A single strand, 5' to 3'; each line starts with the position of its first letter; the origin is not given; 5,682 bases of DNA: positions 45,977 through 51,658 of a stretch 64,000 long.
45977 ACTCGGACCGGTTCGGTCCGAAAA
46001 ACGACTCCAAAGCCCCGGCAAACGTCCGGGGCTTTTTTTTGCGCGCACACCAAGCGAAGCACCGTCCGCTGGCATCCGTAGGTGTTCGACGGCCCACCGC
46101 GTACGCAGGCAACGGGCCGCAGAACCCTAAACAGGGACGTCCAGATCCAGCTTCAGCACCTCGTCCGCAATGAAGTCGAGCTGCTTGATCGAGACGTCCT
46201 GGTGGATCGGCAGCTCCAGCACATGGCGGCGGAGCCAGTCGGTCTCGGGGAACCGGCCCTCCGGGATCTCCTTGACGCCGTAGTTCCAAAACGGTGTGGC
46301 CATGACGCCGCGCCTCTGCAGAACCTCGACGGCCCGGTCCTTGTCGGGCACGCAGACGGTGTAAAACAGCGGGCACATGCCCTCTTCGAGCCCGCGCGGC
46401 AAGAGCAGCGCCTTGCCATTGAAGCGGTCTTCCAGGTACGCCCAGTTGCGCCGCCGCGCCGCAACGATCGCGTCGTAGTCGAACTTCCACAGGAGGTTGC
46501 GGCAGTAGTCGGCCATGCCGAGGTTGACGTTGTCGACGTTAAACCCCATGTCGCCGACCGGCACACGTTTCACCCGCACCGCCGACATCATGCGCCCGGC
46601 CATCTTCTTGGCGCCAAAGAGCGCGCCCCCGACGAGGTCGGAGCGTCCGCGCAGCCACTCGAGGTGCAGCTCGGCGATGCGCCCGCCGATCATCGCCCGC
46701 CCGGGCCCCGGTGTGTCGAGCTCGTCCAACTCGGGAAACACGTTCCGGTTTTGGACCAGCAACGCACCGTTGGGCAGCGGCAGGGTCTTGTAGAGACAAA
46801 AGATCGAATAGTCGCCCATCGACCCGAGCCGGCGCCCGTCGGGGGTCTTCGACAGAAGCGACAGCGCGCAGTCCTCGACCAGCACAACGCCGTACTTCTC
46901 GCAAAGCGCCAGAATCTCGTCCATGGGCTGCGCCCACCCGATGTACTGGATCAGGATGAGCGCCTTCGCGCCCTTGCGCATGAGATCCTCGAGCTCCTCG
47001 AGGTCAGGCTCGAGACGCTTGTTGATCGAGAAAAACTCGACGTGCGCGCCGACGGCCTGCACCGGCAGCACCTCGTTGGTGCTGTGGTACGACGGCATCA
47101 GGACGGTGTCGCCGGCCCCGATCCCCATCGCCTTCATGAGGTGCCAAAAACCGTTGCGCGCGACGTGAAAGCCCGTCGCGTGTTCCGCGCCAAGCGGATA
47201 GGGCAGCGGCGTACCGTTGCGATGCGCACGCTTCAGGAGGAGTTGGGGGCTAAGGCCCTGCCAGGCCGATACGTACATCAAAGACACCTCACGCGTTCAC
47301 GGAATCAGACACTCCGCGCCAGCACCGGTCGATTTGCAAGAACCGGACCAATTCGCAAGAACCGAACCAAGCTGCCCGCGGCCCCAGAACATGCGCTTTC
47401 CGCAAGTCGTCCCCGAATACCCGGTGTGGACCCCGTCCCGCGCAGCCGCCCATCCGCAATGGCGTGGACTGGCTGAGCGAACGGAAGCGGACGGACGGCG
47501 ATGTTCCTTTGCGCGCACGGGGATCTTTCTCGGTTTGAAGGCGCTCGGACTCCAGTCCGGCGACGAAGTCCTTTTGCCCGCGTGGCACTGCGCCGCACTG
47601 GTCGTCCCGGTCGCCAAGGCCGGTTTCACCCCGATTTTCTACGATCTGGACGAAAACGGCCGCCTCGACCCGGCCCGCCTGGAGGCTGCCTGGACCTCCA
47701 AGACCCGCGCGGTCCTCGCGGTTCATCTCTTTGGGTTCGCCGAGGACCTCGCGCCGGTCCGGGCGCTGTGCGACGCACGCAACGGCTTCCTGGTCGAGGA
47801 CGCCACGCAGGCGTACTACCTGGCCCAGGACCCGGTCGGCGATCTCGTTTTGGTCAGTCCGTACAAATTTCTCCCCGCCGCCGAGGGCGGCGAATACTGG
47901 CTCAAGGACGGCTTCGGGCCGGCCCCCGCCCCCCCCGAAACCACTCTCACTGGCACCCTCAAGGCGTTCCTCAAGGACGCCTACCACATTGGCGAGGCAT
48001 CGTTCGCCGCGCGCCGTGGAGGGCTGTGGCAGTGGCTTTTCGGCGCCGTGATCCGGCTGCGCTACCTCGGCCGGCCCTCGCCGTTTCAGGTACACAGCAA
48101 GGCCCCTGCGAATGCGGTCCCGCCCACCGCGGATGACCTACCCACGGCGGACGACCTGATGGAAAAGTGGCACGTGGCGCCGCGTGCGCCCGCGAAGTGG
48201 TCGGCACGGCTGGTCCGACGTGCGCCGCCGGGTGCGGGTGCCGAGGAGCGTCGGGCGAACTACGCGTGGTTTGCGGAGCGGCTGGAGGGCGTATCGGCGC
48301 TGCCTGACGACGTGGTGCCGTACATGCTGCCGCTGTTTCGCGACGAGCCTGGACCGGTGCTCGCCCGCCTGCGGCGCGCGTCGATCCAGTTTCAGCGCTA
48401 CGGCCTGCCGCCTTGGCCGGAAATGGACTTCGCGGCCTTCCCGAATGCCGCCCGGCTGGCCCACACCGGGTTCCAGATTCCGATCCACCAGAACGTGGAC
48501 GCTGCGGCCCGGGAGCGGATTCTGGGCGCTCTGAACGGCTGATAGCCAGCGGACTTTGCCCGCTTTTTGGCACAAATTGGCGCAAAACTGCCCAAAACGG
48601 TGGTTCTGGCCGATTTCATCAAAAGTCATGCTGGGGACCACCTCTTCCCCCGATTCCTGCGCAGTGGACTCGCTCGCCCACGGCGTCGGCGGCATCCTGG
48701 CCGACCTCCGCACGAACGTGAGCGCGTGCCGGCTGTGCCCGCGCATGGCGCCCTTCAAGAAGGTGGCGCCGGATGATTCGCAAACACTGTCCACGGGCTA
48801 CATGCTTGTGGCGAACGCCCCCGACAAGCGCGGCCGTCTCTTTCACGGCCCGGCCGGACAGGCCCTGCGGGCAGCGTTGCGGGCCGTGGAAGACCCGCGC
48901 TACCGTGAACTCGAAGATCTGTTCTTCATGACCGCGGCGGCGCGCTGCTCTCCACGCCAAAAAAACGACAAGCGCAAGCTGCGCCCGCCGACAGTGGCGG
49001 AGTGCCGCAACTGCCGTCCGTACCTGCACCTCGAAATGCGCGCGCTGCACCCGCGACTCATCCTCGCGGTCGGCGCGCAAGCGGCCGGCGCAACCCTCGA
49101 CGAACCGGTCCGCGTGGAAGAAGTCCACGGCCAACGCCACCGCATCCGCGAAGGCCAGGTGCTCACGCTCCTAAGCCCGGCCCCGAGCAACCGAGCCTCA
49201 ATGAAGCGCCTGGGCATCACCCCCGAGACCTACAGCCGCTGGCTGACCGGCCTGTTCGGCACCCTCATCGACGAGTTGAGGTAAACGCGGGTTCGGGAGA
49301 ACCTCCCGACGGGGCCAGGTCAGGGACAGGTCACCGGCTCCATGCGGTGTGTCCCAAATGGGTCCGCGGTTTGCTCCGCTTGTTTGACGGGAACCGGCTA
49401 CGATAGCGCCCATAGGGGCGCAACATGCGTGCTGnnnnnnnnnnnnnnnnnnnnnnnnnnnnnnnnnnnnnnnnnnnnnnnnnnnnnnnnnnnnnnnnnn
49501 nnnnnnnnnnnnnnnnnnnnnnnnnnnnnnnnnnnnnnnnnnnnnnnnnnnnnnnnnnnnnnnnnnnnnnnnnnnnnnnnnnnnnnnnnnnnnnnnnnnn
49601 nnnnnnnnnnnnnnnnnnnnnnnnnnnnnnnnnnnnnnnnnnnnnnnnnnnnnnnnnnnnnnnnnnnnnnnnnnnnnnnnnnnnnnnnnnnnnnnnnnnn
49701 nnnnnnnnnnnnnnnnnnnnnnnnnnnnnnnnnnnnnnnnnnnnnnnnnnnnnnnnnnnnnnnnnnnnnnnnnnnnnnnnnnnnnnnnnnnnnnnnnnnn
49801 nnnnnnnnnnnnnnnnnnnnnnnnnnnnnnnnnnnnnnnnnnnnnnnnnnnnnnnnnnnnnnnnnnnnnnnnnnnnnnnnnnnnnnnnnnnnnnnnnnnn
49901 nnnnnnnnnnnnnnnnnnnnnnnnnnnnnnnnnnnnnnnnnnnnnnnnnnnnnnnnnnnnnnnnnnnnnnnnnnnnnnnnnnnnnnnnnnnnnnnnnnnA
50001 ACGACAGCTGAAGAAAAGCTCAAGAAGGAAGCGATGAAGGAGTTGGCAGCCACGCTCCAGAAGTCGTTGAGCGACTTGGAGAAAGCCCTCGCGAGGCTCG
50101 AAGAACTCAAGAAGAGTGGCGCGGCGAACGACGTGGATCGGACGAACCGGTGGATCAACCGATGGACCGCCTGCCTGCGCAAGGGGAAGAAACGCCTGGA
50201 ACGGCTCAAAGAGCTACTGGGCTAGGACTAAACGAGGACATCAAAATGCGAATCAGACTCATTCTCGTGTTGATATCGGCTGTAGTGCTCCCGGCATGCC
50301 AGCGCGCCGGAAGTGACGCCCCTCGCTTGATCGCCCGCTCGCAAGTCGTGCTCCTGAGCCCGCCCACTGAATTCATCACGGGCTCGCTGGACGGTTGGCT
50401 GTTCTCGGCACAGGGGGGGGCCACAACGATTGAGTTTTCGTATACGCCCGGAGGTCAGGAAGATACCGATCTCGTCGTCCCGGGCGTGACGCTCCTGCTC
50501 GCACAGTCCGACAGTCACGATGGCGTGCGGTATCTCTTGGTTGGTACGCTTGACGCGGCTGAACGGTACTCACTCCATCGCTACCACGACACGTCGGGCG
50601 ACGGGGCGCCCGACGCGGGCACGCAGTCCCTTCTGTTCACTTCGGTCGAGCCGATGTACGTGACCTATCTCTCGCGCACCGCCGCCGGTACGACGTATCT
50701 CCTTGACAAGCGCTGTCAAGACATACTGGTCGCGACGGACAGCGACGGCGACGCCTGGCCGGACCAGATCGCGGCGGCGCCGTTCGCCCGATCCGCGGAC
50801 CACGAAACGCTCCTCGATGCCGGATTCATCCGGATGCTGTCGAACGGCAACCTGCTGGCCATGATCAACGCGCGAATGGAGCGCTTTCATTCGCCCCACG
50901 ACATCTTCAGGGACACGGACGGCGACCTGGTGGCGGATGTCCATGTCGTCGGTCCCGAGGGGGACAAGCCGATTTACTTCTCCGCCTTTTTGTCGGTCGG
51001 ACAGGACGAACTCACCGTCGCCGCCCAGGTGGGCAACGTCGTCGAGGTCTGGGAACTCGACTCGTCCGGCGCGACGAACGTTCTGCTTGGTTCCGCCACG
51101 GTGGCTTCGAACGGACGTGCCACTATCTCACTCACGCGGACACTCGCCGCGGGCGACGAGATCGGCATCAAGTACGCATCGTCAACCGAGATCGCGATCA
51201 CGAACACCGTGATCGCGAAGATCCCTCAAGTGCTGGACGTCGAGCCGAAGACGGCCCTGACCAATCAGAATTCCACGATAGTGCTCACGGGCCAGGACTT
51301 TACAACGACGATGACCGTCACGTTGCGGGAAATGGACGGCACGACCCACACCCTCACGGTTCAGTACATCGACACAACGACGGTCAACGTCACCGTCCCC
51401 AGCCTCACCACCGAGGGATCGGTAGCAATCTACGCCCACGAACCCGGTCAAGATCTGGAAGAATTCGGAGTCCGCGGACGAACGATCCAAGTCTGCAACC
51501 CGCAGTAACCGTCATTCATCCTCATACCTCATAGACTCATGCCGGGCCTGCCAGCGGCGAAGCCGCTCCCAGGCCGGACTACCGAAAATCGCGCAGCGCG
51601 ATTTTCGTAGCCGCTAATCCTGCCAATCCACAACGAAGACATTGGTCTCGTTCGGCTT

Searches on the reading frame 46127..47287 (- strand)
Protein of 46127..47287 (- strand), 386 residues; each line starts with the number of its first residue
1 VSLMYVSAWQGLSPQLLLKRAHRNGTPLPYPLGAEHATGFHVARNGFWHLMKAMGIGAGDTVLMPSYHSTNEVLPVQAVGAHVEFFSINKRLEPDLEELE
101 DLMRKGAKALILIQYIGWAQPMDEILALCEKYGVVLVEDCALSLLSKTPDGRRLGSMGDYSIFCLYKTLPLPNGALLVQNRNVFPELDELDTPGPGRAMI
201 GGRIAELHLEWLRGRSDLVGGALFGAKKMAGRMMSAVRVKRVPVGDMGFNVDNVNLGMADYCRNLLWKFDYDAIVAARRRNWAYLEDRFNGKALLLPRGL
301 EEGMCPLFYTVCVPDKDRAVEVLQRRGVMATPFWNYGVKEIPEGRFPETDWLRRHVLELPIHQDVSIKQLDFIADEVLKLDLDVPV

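Call 5: search_protein_families(library=ncbifam, proteins=[window:46127-47287:-], max_evalue=0.001)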
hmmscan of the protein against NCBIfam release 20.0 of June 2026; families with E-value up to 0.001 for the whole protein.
window:46127-47287:- (386 aa): 7 families
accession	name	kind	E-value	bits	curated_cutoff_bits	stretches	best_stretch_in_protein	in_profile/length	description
NF008687.0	PRK11706.1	equivalog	5.5e-17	61.6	375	1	55-181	67-196/375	dTDP-4-amino-4,6-dideoxygalactose transaminase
TIGR02379.1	ECA_wecE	subfamily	2.5e-14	52.8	434.85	1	55-179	67-195/376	dTDP-4-amino-4,6-dideoxy-D-glucose transaminase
TIGR03588.1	PseC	equivalog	2.7e-14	52.9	423.5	1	32-166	43-183/380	UDP-4-amino-4,6-dideoxy-N-acetyl-beta-L-altrosamine transaminase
NF008658.2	PRK11658.1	equivalog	6.8e-13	48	631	1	32-180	46-195/379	UDP-4-amino-4-deoxy-L-arabinose aminotransferase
TIGR04181.1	NHT_00031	hypoth_equivalog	7e-09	35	420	1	35-164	46-191/359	LegC family aminotransferase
NF011936.0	PRK15407.1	equivalog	7.7e-08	31.4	423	1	91-167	146-221/440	lipopolysaccharide biosynthesis protein RfbH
TIGR04427.1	PLP_DesI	equivalog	2e-06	27.2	650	1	43-168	76-199/390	dTDP-4-dehydro-6-deoxyglucose aminotransferase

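Call 40: search_protein_families(library=pfam, proteins=[window:46127-47287:-], max_evalue=0.001)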
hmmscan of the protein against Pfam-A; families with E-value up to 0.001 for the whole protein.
window:46127-47287:- (386 aa): 2 families
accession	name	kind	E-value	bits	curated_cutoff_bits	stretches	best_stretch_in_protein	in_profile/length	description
PF01041.23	DegT_DnrJ_EryC1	-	1.5e-24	87.4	19.8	1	32-170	37-175/360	DegT/DnrJ/EryC1/StrS aminotransferase family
PF00266.25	Aminotran_5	-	3.9e-05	23.2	21.5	1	56-155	85-191/371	Aminotransferase class-V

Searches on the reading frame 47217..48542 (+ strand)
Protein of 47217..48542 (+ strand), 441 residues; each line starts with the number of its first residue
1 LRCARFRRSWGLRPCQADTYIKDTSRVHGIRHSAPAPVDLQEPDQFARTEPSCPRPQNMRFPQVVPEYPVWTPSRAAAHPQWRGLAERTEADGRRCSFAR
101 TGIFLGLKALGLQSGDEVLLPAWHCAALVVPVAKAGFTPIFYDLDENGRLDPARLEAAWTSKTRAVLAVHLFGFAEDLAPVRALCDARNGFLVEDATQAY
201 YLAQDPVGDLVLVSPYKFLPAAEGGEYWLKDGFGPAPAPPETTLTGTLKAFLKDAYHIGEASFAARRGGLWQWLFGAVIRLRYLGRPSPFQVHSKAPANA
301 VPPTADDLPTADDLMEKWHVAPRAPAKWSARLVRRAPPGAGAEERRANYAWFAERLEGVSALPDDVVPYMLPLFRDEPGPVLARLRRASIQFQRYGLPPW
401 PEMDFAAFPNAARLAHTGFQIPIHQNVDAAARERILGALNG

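Call 9: search_protein_families(library=ncbifam, proteins=[window:47217-48542:+], max_evalue=0.00001)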
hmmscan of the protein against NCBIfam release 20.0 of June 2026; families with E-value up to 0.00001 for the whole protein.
window:47217-48542:+ (441 aa): 7 families
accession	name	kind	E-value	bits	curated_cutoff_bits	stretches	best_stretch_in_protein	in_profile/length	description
NF008687.0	PRK11706.1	equivalog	1.1e-14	54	375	1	111-200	67-157/375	dTDP-4-amino-4,6-dideoxygalactose transaminase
NF011936.0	PRK15407.1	equivalog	1.4e-13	50.4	423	1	110-200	108-199/440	lipopolysaccharide biosynthesis protein RfbH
NF008658.2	PRK11658.1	equivalog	1.6e-12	46.8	631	1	97-199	55-158/379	UDP-4-amino-4-deoxy-L-arabinose aminotransferase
TIGR02379.1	ECA_wecE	subfamily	1.2e-10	40.8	434.85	1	110-199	66-156/376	dTDP-4-amino-4,6-dideoxy-D-glucose transaminase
TIGR03588.1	PseC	equivalog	6.5e-10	38.5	423.5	1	97-209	52-171/380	UDP-4-amino-4,6-dideoxy-N-acetyl-beta-L-altrosamine transaminase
TIGR04181.1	NHT_00031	hypoth_equivalog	6.9e-10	38.3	420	1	102-199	57-171/359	LegC family aminotransferase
TIGR04427.1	PLP_DesI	equivalog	1.2e-08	34.5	650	1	102-200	79-176/390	dTDP-4-dehydro-6-deoxyglucose aminotransferase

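Call 40: search_protein_families(library=pfam, proteins=[window:47217-48542:+], max_evalue=0.001)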
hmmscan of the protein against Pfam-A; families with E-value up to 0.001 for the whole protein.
window:47217-48542:+ (441 aa): 1 family
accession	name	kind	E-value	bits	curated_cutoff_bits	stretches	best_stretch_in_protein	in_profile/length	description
PF01041.23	DegT_DnrJ_EryC1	-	8.9e-22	78.2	19.8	1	101-213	50-165/360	DegT/DnrJ/EryC1/StrS aminotransferase family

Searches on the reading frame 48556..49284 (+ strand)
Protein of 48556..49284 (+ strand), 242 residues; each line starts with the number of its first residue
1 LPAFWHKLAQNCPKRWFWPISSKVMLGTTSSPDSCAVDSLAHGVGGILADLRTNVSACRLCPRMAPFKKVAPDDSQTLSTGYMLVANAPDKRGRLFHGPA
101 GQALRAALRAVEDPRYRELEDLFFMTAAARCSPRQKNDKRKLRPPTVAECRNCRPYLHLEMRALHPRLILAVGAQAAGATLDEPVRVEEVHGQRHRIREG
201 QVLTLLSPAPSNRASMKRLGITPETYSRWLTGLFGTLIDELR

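Call 9: search_protein_families(library=ncbifam, proteins=[window:48556-49284:+], max_evalue=0.00001)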
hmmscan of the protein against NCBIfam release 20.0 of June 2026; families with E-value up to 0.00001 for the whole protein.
window:48556-49284:+ (242 aa): 3 families
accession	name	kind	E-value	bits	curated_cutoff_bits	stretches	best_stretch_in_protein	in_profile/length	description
TIGR03914.1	UDG_fam_dom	hypoth_equivalog_domain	4.7e-17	62.4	189.95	1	48-203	45-199/231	UdgX family uracil-DNA binding protein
NF040953.1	Arch_udg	equivalog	1.4e-11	44.2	250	1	49-194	2-144/184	type-4 uracil-DNA glycosylase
TIGR00758.1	UDG_fam4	subfamily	2.4e-11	43.6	125.3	1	79-199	21-134/173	uracil-DNA glycosylase, family 4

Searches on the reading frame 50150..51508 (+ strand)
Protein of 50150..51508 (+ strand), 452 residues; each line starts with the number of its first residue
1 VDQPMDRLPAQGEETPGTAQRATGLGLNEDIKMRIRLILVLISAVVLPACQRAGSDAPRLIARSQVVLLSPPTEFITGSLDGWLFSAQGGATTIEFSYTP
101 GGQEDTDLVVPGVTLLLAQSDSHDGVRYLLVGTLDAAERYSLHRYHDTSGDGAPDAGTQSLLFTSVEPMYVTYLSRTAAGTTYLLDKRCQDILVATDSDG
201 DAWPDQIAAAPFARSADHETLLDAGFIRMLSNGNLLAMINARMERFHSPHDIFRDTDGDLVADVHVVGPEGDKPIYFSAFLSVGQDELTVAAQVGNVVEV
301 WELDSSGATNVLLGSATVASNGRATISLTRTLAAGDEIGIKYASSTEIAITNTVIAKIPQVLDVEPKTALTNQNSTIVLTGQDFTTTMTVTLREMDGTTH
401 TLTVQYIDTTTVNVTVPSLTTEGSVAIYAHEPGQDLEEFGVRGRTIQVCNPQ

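Call 9: search_protein_families(library=ncbifam, proteins=[window:50150-51508:+], max_evalue=0.00001)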
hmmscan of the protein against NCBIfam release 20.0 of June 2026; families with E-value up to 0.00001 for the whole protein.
window:50150-51508:+ (452 aa): 0 families

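Call 40: search_protein_families(library=pfam, proteins=[window:50150-51508:+], max_evalue=0.001)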
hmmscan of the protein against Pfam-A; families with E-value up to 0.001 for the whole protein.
window:50150-51508:+ (452 aa): 1 family
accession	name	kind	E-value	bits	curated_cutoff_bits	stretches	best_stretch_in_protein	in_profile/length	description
PF01833.30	TIG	-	4.4e-05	23.8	20.9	1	359-425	1-64/84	IPT/TIG domain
